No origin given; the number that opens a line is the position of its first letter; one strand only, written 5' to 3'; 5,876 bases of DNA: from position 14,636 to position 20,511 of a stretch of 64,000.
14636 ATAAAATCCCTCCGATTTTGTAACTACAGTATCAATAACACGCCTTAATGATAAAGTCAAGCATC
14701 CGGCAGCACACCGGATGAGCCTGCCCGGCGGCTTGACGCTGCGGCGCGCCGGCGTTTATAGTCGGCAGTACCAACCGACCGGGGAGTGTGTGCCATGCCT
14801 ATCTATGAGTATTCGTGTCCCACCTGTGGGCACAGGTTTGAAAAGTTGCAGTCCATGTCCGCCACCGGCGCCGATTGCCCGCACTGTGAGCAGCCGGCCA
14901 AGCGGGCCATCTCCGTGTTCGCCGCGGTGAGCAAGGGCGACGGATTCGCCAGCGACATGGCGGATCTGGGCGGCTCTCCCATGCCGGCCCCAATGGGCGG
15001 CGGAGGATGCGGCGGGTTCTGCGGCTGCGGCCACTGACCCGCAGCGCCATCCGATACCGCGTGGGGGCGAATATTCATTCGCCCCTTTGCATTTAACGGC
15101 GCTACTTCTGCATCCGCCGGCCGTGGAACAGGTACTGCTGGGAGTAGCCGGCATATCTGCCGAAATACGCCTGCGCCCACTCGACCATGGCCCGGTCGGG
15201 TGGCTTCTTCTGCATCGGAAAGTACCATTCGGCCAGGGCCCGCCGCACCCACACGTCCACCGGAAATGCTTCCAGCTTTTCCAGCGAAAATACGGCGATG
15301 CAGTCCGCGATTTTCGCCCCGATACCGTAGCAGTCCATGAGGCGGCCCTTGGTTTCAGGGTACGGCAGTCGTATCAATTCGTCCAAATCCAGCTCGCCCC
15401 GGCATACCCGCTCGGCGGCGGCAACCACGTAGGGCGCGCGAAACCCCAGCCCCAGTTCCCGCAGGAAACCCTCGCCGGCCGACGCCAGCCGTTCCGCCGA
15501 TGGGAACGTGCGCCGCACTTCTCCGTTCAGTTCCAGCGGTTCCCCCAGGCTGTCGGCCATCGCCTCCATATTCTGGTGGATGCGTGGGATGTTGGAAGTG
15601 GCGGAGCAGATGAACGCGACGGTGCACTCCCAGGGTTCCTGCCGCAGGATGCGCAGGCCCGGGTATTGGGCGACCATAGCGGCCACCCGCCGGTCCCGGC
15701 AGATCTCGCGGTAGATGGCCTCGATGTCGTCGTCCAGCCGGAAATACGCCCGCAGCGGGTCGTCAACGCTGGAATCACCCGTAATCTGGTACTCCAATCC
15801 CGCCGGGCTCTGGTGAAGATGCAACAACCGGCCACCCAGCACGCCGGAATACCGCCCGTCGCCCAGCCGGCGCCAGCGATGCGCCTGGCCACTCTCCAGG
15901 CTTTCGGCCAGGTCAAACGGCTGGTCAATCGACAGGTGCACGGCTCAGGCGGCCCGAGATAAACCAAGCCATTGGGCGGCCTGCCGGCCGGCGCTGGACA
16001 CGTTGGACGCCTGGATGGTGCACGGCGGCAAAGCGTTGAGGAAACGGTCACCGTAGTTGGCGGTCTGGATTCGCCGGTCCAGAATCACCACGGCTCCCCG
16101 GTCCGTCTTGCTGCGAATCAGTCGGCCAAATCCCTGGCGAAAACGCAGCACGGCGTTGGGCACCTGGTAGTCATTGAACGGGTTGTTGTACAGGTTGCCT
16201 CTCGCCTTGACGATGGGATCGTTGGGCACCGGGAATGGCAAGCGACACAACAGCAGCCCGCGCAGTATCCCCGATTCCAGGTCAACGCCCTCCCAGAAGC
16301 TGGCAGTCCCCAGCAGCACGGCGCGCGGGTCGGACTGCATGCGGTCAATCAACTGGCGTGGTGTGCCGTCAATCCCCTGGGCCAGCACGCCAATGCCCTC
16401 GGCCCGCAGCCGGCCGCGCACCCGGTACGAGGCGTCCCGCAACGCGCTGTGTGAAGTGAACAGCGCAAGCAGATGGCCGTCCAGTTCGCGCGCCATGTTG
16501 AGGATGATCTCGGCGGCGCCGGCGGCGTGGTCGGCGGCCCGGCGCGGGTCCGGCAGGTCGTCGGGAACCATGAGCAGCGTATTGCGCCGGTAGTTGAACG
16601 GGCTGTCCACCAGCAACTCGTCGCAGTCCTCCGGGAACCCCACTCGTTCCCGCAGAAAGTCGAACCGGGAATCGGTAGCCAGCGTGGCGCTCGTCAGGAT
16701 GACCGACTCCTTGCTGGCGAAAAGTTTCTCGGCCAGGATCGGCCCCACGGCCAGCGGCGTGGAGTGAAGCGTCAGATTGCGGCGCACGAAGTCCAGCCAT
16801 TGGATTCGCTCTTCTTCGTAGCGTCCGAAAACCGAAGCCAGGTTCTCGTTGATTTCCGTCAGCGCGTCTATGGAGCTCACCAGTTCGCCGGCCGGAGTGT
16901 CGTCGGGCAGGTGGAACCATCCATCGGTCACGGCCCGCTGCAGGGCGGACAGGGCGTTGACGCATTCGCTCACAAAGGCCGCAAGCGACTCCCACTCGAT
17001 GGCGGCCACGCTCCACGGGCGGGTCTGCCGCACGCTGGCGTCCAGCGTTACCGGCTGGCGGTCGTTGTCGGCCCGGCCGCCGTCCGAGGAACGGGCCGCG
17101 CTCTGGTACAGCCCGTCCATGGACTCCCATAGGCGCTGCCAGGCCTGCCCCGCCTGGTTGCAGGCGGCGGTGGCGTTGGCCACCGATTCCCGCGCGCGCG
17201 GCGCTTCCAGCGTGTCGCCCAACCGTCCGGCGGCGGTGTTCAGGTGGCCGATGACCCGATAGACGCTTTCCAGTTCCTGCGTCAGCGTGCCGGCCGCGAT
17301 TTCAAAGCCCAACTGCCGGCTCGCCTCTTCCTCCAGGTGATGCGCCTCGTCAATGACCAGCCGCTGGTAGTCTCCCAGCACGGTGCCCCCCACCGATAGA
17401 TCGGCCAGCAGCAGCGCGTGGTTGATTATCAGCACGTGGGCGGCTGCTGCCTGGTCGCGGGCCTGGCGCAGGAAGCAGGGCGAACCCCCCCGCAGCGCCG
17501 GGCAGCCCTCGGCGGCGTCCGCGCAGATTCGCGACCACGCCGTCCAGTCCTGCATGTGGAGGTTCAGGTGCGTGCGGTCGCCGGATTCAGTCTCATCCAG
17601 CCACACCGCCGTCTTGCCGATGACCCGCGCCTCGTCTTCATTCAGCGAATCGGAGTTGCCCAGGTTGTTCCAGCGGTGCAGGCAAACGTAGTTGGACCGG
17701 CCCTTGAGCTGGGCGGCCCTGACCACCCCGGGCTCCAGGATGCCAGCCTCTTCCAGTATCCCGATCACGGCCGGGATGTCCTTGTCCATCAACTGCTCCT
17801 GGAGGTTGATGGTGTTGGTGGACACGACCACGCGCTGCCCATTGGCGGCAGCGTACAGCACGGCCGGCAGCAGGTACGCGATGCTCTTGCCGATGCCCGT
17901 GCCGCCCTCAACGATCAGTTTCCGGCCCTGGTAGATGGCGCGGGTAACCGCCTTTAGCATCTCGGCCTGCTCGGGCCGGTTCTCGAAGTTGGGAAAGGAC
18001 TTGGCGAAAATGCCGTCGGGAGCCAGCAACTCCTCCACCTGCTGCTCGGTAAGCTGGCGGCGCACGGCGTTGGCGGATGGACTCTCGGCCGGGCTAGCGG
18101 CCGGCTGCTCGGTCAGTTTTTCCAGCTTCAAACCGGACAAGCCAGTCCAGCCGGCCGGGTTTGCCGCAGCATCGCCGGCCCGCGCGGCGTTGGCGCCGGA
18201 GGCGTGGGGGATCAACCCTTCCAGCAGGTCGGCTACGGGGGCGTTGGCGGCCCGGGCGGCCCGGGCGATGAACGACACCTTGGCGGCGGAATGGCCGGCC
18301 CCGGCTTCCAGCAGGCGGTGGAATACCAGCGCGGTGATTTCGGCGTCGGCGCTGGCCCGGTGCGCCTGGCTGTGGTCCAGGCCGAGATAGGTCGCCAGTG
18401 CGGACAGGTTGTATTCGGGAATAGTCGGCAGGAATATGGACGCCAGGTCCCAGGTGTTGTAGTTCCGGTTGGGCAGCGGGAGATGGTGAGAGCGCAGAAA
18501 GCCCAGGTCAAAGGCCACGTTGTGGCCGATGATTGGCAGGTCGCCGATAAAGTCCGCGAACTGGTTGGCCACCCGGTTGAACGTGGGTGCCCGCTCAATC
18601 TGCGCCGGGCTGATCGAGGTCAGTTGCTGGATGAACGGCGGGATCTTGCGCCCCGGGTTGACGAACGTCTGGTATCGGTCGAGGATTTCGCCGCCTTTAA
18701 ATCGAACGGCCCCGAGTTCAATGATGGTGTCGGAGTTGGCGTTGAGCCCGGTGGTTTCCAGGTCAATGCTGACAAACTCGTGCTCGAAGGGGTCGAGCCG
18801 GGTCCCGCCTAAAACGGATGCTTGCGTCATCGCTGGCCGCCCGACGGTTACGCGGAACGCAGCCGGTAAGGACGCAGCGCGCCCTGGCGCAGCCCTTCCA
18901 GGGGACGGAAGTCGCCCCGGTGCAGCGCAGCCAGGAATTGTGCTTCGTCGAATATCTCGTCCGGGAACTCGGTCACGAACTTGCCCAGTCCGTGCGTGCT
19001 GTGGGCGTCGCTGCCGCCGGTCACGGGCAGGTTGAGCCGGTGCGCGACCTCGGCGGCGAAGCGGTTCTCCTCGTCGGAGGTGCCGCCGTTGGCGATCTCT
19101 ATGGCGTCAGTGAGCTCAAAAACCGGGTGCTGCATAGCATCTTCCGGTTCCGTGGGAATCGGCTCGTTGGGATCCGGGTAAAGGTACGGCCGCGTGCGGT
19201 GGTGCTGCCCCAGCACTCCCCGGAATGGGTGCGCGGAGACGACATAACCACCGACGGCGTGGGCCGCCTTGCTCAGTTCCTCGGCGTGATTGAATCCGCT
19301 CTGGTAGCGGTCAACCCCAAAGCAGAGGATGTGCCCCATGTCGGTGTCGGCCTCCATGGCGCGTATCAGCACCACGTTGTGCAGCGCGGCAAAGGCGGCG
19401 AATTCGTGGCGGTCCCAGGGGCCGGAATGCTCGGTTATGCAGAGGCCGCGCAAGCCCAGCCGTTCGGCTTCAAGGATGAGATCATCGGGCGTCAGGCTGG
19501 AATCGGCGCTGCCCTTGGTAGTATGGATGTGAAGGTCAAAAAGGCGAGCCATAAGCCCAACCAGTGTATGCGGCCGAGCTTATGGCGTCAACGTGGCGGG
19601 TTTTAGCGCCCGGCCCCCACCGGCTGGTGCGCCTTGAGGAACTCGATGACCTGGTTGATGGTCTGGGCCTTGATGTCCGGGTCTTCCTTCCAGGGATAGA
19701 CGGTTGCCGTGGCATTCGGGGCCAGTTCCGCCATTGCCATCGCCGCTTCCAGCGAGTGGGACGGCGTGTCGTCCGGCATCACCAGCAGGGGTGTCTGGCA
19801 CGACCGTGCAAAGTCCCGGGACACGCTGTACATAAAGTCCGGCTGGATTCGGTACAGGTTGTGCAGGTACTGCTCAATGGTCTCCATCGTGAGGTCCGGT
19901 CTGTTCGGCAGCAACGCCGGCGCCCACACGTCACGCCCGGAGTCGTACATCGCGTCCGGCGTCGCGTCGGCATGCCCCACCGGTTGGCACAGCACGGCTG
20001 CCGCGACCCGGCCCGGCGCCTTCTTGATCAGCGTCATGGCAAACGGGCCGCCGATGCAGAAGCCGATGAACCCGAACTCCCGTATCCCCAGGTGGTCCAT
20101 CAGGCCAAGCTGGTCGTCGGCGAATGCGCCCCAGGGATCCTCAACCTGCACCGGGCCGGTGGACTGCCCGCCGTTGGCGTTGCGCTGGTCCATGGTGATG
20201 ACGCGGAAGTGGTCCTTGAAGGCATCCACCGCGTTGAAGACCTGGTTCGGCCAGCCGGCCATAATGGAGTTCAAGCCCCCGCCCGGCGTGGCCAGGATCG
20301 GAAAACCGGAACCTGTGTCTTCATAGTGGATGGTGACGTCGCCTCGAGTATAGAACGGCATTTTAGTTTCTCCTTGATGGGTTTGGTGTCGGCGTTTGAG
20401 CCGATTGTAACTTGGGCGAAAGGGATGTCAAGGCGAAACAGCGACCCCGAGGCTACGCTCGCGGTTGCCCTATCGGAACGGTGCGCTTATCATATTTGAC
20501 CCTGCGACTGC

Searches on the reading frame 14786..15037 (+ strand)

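Call 4: search_protein_families(library=pfam, proteins=[window:14786-15037:+], max_evalue=0.1)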
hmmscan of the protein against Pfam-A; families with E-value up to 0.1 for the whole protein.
window:14786-15037:+ (83 aa): 17 families
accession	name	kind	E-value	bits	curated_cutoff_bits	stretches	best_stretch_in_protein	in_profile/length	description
PF09723.15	Zn_ribbon_8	-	7.1e-16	58.4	34.4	1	4-42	1-41/41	Zinc ribbon domain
PF24458.1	DUF7573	-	0.00094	19.5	30.2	0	24-40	7-23/39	Domain of unknown function (DUF7573)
PF23454.1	Zn_ribbon_Brz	-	0.0026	18.8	27.9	0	25-39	2-16/58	Transcriptional regulator Brz zinc beta ribbon domain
PF23455.1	DUF7129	-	0.013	15.7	30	1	8-43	11-41/45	Domain of unknown function (DUF7129)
PF01155.25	HypA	-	0.015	15.8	28.9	1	8-40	70-98/112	Hydrogenase/urease nickel incorporation, metallochaperone, hypA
PF07191.17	Zn_ribbon_6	-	0.017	15.6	25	1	9-36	30-57/67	Double zinc ribbon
PF13912.12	zf-C2H2_6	-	0.02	15.3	25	1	9-24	2-17/27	C2H2-type zinc finger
PF24460.1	DUF7575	-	0.02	14.7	28.5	0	10-18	5-13/28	Domain of unknown function (DUF7575)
PF14319.11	Zn_Tnp_IS91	-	0.024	15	26.3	1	4-40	34-68/90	Transposase zinc-binding domain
PF24110.1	DUF7385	-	0.034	14.3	28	0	10-21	28-39/72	Family of unknown function (DUF7385)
PF14311.12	DUF4379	-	0.042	14.5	24.5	1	10-35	29-54/56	Probable Treble clef zinc finger domain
PF13248.11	Zn_ribbon_3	-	0.049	13.6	27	0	8-20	2-14/26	zinc-ribbon domain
PF04606.18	Ogr_Delta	-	0.064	13.6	26.3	0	10-25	27-44/47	Ogr/Delta-like zinc finger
PF14255.11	Cys_rich_CPXG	-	0.064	13.6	25.2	0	9-38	1-34/52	Cysteine-rich CPXCG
PF23451.1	Zn_ribbon_PaaD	-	0.075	13.1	27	0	23-46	9-32/53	PaaD zinc beta ribbon domain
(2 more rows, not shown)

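Call 5: search_protein_families(library=ncbifam, proteins=[window:14786-15037:+], max_evalue=0.1)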
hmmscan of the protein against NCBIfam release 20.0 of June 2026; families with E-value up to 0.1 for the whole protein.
window:14786-15037:+ (83 aa): 6 families
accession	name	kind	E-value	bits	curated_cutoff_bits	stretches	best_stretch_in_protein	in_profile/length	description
TIGR02605.1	CxxC_CxxC_SSSS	subfamily_domain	3.2e-17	62.3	31.3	1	4-51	1-50/52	FmdB family zinc ribbon protein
NF053663.1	RPWMISH_prot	domain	4.8e-10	40.2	120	1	4-49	1-47/115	RPWMISH domain-containing protein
NF047912.1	ECs_2282_CxxC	subfamily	0.0022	17.9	37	1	8-37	2-36/60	ECs_2282 family putative zinc-binding protein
NF041795.1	Brz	equivalog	0.026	14.9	100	0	4-18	1-15/60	transcriptional regulator Brz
NF005297.0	PRK06824.1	equivalog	0.031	14.2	145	1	25-55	16-46/121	translation initiation factor Sui1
NF003339.0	PRK04351.1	equivalog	0.057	13.1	113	1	6-36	110-140/149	SprT family protein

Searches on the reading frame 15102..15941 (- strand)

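Call 4: search_protein_families(library=pfam, proteins=[window:15102-15941:-], max_evalue=0.1)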
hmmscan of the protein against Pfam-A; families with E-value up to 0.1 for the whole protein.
window:15102-15941:- (279 aa): 4 families
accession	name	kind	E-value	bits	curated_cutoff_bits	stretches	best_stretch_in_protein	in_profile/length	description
PF07934.18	OGG_N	-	7.6e-20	71.7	23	1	8-106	8-114/115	8-oxoguanine DNA glycosylase, N-terminal domain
PF00730.31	HhH-GPD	-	2.1e-07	31.7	26.2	1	108-252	1-99/108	HhH-GPD superfamily base excision DNA repair protein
PF06029.17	AlkA_N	-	0.0091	16.7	26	1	63-98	78-113/118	AlkA N-terminal domain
PF18107.7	HTH_ABP1_N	-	0.046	13.9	22.5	1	233-262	10-39/61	Fission yeast centromere protein N-terminal domain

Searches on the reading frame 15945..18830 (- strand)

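Call 18: search_protein_families(library=pfam, proteins=[window:15945-18830:-], max_evalue=0.00001)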
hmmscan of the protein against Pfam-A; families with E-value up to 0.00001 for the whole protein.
window:15945-18830:- (961 aa): 4 families
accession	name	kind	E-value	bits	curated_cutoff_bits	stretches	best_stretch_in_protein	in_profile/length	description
PF13307.12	Helicase_C_2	-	2.7e-38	132.1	25.3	1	776-936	1-169/170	Helicase C-terminal domain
PF00929.31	RNase_T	-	7.7e-32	111.5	24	1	20-170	1-164/164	Exonuclease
PF00270.35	DEAD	-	1.7e-11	44.6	26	1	294-349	6-63/167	DEAD/DEAH box helicase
PF04851.21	ResIII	-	4.5e-06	27.1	22.5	0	282-349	2-71/164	Type III restriction enzyme, res subunit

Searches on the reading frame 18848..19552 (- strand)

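Call 18: search_protein_families(library=pfam, proteins=[window:18848-19552:-], max_evalue=0.00001)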
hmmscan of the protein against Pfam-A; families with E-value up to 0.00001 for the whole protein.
window:18848-19552:- (234 aa): 2 families
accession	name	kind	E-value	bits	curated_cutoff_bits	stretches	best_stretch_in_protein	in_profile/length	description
PF13263.12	PHP_C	-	1.6e-17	63.2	21.3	1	161-214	2-55/56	PHP-associated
PF02811.25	PHP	-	3.9e-07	31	26.4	1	6-71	1-66/164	PHP domain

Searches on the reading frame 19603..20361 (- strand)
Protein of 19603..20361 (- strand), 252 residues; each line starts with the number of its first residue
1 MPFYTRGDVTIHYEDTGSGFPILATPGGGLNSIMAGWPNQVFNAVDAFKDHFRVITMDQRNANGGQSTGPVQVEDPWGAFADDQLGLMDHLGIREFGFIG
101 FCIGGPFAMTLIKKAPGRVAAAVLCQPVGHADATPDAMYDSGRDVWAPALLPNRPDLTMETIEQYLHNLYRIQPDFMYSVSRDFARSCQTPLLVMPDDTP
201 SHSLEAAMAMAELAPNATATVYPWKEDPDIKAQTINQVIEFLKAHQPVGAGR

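Call 18: search_protein_families(library=pfam, proteins=[window:19603-20361:-], max_evalue=0.00001)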
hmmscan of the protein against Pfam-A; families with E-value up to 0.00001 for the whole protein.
window:19603-20361:- (252 aa): 1 family
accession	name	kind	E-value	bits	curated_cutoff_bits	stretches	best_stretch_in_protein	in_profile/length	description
PF00561.26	Abhydrolase_1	-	2.9e-12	47.2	25.8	1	34-140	13-125/245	alpha/beta hydrolase fold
